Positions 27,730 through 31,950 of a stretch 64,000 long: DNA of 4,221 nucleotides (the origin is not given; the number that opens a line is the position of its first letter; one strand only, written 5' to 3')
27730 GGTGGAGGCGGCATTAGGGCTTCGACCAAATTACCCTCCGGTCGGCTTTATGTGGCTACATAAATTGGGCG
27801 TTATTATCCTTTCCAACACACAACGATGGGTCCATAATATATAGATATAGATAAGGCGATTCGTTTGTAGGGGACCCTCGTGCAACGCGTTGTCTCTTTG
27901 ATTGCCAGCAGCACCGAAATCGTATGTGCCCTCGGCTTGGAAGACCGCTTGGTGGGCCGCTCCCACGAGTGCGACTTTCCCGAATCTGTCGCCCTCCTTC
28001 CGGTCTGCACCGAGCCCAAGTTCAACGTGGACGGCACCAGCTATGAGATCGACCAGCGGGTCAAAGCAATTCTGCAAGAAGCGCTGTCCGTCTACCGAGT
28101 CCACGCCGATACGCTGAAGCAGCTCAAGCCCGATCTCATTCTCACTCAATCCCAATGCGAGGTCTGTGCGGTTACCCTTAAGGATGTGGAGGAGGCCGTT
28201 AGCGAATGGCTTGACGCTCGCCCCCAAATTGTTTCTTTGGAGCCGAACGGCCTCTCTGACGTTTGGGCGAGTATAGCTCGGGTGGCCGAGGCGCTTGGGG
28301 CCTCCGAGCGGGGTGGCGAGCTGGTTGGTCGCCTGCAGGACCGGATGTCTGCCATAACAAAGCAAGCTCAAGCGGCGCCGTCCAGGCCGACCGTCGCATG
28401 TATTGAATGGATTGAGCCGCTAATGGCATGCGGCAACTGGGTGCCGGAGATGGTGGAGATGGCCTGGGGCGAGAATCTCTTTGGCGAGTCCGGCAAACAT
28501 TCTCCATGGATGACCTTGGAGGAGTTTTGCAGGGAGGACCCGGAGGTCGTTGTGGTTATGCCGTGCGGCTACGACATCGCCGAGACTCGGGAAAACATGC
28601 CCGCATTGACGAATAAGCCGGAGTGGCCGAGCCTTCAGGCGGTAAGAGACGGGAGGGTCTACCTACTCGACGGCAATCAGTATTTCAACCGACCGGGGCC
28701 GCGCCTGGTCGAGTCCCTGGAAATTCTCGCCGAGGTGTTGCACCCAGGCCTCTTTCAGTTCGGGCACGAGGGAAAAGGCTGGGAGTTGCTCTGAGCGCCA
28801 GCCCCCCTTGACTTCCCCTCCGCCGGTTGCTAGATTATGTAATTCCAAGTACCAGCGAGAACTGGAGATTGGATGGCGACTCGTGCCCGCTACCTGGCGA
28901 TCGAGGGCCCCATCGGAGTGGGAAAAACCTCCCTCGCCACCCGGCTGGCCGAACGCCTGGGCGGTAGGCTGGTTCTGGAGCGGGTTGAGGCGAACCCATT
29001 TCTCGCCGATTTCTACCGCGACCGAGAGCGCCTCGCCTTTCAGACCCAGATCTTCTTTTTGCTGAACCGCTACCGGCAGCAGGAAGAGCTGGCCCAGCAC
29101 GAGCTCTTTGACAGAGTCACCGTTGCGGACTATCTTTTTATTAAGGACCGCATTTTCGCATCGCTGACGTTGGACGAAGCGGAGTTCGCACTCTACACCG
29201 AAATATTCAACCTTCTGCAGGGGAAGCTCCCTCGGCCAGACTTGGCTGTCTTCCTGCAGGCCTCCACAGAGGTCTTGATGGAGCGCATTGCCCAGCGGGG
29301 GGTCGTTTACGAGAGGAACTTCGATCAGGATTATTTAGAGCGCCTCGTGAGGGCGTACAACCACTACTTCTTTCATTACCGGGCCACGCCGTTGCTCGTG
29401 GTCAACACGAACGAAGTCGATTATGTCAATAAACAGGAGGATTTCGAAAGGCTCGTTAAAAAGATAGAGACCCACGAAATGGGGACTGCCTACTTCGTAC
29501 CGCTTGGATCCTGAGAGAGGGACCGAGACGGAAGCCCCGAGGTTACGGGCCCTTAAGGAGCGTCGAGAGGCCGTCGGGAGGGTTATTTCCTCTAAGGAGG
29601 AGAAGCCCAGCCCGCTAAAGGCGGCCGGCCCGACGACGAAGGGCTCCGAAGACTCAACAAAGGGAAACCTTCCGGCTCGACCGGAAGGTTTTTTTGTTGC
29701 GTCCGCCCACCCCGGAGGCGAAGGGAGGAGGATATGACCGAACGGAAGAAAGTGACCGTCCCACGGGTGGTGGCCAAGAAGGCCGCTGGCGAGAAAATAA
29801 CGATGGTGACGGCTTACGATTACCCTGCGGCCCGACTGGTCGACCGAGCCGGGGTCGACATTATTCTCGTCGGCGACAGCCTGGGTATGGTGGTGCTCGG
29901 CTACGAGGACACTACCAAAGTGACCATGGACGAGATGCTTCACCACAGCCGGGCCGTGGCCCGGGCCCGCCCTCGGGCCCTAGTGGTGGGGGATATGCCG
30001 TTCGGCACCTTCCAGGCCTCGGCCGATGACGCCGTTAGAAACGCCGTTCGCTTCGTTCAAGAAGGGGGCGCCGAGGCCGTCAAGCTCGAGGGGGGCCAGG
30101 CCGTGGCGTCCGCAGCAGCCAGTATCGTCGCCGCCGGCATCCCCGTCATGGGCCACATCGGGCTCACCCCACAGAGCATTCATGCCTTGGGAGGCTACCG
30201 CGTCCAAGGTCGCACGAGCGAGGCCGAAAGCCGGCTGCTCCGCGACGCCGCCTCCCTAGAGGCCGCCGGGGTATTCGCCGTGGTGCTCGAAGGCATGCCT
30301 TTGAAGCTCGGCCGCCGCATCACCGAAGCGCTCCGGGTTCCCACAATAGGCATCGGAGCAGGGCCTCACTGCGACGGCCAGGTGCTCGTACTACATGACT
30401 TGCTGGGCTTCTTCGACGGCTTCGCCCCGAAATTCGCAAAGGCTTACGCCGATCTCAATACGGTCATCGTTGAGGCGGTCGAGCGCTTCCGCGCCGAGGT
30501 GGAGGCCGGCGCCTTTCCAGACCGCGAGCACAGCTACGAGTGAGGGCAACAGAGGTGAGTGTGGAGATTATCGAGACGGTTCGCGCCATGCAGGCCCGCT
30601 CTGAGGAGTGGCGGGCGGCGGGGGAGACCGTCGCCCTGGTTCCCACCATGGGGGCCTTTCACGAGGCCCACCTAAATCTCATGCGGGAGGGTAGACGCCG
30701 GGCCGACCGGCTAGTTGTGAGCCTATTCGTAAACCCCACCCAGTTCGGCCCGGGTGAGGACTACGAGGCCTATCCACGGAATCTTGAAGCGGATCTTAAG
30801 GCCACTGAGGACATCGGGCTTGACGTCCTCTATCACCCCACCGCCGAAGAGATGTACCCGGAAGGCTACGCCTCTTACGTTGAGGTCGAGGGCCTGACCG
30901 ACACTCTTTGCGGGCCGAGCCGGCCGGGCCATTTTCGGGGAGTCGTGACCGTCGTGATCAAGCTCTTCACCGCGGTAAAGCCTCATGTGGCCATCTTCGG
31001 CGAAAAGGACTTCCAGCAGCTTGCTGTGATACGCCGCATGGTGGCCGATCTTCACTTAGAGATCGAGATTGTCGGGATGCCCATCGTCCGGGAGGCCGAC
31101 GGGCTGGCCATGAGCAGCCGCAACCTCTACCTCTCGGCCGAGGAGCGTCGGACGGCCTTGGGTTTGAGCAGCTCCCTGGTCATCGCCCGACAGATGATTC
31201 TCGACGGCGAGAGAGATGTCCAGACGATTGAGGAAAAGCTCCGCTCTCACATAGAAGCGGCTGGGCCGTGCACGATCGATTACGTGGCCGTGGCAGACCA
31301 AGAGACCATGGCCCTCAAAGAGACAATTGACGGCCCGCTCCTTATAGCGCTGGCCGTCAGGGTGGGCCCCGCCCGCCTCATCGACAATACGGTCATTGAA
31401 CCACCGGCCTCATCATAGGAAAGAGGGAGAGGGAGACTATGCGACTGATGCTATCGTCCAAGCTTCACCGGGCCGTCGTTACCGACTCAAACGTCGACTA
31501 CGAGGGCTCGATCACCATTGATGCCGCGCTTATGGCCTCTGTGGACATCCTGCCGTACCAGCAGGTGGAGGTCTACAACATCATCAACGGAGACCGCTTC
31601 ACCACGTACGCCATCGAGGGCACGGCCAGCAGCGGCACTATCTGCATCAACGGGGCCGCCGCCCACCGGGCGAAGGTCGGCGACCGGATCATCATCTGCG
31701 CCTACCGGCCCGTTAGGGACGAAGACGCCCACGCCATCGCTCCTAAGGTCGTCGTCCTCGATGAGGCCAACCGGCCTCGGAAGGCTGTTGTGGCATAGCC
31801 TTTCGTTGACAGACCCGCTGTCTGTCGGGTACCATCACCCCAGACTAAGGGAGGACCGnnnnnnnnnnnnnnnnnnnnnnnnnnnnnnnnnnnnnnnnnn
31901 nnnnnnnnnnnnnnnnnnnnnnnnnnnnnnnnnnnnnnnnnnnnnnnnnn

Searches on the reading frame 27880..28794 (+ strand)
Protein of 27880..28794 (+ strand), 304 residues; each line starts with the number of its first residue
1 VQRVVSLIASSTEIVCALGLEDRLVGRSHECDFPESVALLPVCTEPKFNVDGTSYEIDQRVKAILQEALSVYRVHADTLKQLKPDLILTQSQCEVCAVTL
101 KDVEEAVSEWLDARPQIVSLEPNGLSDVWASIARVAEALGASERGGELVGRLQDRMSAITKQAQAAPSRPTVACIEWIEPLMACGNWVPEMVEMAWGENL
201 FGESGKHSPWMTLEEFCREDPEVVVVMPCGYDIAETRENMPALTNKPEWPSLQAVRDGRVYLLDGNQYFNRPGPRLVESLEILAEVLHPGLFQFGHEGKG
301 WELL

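Call 4: search_protein_families(library=pfam, proteins=[window:27880-28794:+], max_evalue=1)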
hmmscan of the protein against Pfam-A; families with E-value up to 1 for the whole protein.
window:27880-28794:+ (304 aa): 1 family
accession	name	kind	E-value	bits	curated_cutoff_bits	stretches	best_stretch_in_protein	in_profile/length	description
PF01497.23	Peripla_BP_2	-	2.3e-20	73.4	27.5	1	4-265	1-233/235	Periplasmic binding protein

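Call 56: find_related_loci(query=window:27880-28794:+, collection=metagenome_contigs, flank=5000)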
Query window:27880-28794:+ (304 aa) in metagenome_contigs; peptide patterns used: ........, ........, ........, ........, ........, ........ (x = any residue, [..] = any of these).
600 stretches matched a pattern (row limit reached: there are more); 576 encode a relative of the query (tblastn E <= 1e-3); the best 80 are kept; 80 distinct loci.
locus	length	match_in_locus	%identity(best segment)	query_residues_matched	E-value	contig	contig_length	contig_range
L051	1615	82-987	71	1-302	1e-164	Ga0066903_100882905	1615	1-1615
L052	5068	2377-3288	72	1-304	4e-152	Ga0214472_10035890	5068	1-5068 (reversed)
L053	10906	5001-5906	71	1-302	3e-148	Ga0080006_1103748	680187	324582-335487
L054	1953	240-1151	70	1-304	9e-158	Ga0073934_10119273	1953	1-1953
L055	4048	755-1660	72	3-304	3e-150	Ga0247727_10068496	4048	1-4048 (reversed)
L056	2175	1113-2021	71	2-304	3e-156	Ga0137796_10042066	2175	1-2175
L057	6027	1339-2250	69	1-304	1e-146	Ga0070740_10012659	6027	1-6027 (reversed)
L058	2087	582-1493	70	1-304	3e-155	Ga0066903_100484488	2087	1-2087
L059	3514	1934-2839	71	3-304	9e-150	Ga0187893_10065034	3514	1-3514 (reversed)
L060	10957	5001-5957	66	2-304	5e-144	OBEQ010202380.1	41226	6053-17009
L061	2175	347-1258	68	1-304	2e-153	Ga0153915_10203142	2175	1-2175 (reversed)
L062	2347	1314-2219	68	1-302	6e-152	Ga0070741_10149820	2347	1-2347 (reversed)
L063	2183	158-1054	70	3-301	5e-152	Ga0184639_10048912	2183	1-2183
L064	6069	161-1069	67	2-304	9e-140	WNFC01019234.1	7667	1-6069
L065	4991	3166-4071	69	3-304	4e-141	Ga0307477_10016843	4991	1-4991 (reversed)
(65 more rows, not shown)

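Call 70: search_protein_families(library=padloc, proteins=[window:27880-28794:+], max_evalue=0.01)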
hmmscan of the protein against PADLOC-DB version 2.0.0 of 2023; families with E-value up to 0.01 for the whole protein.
window:27880-28794:+ (304 aa): 0 families

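Call 71: search_protein_families(library=ncbifam, proteins=[window:27880-28794:+], max_evalue=0.00001)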
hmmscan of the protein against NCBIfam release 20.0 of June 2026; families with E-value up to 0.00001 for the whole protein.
window:27880-28794:+ (304 aa): 3 families
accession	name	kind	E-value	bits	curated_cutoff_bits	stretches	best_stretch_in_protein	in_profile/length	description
TIGR04281.1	peripla_PGF_1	equivalog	7.1e-12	45.1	325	1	81-292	78-269/330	PGF-CTERM-anchored ABC transporter substrate-binding protein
TIGR03868.1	F420-O_ABCperi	hypoth_equivalog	5.4e-10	39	392.4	1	2-280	18-277/287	putative F420-0 ABC transporter substrate-binding protein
TIGR03659.1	IsdE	equivalog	1.6e-09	37.4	298.65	1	53-286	65-290/292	heme ABC transporter substrate-binding protein IsdE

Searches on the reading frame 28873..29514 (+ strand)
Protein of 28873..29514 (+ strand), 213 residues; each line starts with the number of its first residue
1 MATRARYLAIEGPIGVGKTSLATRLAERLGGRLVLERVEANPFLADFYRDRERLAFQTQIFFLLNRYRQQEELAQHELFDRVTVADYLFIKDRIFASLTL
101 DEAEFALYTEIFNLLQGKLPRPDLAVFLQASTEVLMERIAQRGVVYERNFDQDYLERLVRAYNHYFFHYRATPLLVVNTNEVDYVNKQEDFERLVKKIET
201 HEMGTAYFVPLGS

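Call 4: search_protein_families(library=pfam, proteins=[window:28873-29514:+], max_evalue=1)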
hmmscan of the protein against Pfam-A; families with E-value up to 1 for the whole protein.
window:28873-29514:+ (213 aa): 22 families
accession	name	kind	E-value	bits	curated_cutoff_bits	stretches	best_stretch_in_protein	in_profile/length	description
PF01712.25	dNK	-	4.2e-40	138.1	27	1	8-200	1-200/203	Deoxynucleoside kinase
PF02223.23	Thymidylate_kin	-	7.6e-08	32.7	27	1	10-172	1-168/185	Thymidylate kinase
PF13238.12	AAA_18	-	1.6e-07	32.3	29.4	1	9-143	2-112/128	AAA domain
PF13671.12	AAA_33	-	1.2e-06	29.3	27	1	10-148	4-124/143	AAA domain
PF13401.12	AAA_22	-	4.1e-05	24.3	27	1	4-115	4-104/130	AAA domain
PF13191.12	AAA_16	-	0.00041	21.3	32.6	1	4-47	23-73/167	AAA ATPase domain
PF13521.12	AAA_28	-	0.0012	19.5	27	1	9-88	3-88/164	AAA domain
PF05729.18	NACHT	-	0.0042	17.4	26.7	1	6-161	1-162/167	NACHT domain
PF02224.24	Cytidylate_kin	-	0.0046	17.1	26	1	9-32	2-25/211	Cytidylate kinase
PF00004.35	AAA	-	0.0084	17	21.2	1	11-44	4-35/131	ATPase family associated with various cellular activities (AAA)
PF07728.20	AAA_5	-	0.018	15.5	22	1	10-33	4-28/139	AAA domain (dynein-related subfamily)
PF02367.23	TsaE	-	0.018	15.4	26.6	1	5-32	21-48/128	Threonylcarbamoyl adenosine biosynthesis protein TsaE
PF13189.12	Cytidylate_kin2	-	0.025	15.2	28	1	9-143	3-132/176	Cytidylate kinase-like family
PF13207.12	AAA_17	-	0.038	14.7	27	0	12-30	2-20/136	AAA domain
PF20720.3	nSTAND3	-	0.041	14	27.2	1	4-29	16-41/155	Novel STAND NTPase 3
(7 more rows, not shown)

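Call 71: search_protein_families(library=ncbifam, proteins=[window:28873-29514:+], max_evalue=0.00001)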
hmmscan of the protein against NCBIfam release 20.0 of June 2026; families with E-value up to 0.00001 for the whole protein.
window:28873-29514:+ (213 aa): 1 family
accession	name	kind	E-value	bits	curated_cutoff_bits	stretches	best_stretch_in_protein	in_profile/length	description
TIGR00041.1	DTMP_kinase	equivalog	1e-07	31.8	83.25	1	5-185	4-192/196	dTMP kinase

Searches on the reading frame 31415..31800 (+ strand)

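Call 44: search_protein_families(library=pfam, proteins=[window:31415-31800:+], max_evalue=0.001)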
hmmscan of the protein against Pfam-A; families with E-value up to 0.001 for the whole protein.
window:31415-31800:+ (127 aa): 1 family
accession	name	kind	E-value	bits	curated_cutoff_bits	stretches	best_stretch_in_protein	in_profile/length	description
PF02261.22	Asp_decarbox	-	1e-45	154.8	25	1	10-120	3-113/115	Aspartate decarboxylase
